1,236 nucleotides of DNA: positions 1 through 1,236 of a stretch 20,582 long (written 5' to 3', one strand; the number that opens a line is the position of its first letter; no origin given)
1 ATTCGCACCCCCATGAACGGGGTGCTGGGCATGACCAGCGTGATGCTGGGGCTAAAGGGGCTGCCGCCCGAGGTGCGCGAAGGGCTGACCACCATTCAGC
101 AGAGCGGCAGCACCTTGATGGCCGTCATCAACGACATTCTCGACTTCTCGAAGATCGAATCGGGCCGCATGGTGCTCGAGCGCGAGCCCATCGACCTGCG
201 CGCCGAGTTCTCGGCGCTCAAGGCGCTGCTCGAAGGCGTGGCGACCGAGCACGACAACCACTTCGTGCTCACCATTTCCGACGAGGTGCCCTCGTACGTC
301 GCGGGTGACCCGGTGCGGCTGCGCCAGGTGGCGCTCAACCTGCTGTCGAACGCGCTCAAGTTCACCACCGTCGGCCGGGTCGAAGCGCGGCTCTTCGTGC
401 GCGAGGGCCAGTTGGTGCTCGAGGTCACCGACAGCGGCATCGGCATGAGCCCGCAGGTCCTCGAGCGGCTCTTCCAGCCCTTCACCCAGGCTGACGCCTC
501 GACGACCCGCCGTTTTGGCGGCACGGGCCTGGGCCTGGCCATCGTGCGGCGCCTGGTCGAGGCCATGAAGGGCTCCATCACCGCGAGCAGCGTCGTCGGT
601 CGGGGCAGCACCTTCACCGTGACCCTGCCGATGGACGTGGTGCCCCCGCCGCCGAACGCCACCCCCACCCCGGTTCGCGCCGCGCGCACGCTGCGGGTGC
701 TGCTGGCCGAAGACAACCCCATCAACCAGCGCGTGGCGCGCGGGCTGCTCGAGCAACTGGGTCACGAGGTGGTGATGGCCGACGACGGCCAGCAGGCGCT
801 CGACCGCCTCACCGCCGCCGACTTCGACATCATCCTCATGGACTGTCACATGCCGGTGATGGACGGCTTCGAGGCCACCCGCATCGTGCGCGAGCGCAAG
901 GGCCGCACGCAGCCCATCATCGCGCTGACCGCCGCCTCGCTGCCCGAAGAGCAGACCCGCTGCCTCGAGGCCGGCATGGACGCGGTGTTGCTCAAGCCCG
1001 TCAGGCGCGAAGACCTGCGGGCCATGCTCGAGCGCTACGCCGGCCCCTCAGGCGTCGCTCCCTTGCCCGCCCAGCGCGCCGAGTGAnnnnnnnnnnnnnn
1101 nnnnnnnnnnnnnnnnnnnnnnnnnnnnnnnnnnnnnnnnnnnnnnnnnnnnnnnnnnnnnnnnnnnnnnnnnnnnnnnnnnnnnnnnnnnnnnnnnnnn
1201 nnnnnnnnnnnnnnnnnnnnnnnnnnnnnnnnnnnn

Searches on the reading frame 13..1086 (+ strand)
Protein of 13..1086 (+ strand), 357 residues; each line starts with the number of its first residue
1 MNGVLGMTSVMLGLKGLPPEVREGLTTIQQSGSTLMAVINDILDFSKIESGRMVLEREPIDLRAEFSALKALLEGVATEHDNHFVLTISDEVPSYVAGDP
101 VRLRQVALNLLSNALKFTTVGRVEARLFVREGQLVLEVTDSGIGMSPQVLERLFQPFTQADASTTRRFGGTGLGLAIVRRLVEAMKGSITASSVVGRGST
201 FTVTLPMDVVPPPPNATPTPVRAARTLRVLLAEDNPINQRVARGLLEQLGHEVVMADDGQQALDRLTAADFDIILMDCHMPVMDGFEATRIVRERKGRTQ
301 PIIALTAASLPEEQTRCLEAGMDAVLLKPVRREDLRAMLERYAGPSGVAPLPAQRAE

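Call 57: search_protein_families(library=pfam, proteins=[window:13-1086:+], max_evalue=0.001)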
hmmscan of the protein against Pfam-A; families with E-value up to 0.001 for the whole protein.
window:13-1086:+ (357 aa): 4 families
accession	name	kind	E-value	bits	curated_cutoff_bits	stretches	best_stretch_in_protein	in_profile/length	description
PF02518.31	HATPase_c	-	5.1e-32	111.1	26.4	1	98-208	1-110/111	Histidine kinase-, DNA gyrase B-, and HSP90-like ATPase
PF00072.30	Response_reg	-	1.1e-26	93.6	30.2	1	229-339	1-110/111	Response regulator receiver domain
PF00512.31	HisKA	-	1.9e-07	31.5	26.9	1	1-51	17-66/66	His Kinase A (phospho-acceptor) domain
PF13581.12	HATPase_c_2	-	3.2e-05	24.4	27.4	1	118-188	51-113/127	Histidine kinase-like ATPase domain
